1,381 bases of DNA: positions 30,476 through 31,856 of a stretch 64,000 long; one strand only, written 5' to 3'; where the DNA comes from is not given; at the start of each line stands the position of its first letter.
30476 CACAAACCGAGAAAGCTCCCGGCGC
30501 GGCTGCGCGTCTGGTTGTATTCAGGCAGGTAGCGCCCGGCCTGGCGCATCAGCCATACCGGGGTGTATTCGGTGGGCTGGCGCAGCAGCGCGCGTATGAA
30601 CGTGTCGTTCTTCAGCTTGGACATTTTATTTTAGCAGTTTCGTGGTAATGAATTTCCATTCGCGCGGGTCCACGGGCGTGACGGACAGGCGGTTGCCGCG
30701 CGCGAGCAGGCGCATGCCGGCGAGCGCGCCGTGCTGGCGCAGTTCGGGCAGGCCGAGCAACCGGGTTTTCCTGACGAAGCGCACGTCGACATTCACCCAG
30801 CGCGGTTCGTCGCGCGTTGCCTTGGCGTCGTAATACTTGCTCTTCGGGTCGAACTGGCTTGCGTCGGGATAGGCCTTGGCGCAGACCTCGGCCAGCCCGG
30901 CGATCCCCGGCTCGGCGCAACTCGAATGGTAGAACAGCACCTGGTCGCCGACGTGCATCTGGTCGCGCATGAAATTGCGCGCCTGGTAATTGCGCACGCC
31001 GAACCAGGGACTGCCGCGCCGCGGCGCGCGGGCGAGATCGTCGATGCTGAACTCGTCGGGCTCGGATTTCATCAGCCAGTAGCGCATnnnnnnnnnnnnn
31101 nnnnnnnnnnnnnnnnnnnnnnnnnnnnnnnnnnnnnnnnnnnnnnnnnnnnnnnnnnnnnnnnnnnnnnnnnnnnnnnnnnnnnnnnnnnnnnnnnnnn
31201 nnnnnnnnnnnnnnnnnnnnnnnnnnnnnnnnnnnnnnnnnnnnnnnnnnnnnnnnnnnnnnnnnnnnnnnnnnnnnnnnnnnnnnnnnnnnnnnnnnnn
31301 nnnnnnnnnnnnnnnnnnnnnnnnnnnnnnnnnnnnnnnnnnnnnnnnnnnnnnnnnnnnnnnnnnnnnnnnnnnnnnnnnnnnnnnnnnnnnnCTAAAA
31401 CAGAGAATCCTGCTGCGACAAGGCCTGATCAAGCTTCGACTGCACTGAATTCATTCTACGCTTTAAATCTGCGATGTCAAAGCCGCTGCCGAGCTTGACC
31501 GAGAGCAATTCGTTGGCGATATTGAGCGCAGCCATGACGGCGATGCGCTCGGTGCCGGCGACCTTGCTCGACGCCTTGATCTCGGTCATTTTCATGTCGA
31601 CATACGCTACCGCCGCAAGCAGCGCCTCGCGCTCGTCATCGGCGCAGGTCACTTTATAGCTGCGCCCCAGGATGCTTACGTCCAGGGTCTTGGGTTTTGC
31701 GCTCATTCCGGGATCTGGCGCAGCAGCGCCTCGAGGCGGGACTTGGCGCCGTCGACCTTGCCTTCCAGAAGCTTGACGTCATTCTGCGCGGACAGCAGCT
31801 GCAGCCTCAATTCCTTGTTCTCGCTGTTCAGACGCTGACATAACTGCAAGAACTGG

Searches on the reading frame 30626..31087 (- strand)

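Call 79: search_protein_families(library=pfam, proteins=[window:30626-31087:-], max_evalue=0.1)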
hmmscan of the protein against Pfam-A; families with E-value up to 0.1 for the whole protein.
window:30626-31087:- (153 aa): 1 family
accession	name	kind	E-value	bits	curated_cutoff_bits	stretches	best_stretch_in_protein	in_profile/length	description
PF01878.24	EVE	-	1.4e-54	184.5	23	1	2-148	1-143/145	EVE domain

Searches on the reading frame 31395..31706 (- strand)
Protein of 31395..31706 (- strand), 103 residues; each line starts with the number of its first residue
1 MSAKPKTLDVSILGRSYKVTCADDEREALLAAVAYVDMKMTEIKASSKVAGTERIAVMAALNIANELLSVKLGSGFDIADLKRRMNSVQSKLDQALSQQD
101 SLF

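Call 79: search_protein_families(library=pfam, proteins=[window:31395-31706:-], max_evalue=0.1)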
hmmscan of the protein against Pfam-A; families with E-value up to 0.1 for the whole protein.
window:31395-31706:- (103 aa): 2 families
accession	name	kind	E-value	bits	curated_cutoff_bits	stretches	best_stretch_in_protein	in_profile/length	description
PF05164.18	ZapA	-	8.2e-24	84.2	23.8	1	9-92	2-88/88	Cell division protein ZapA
PF05926.16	Phage_GPL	-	0.078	13.4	27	0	26-67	31-72/139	Phage head completion protein (GPL)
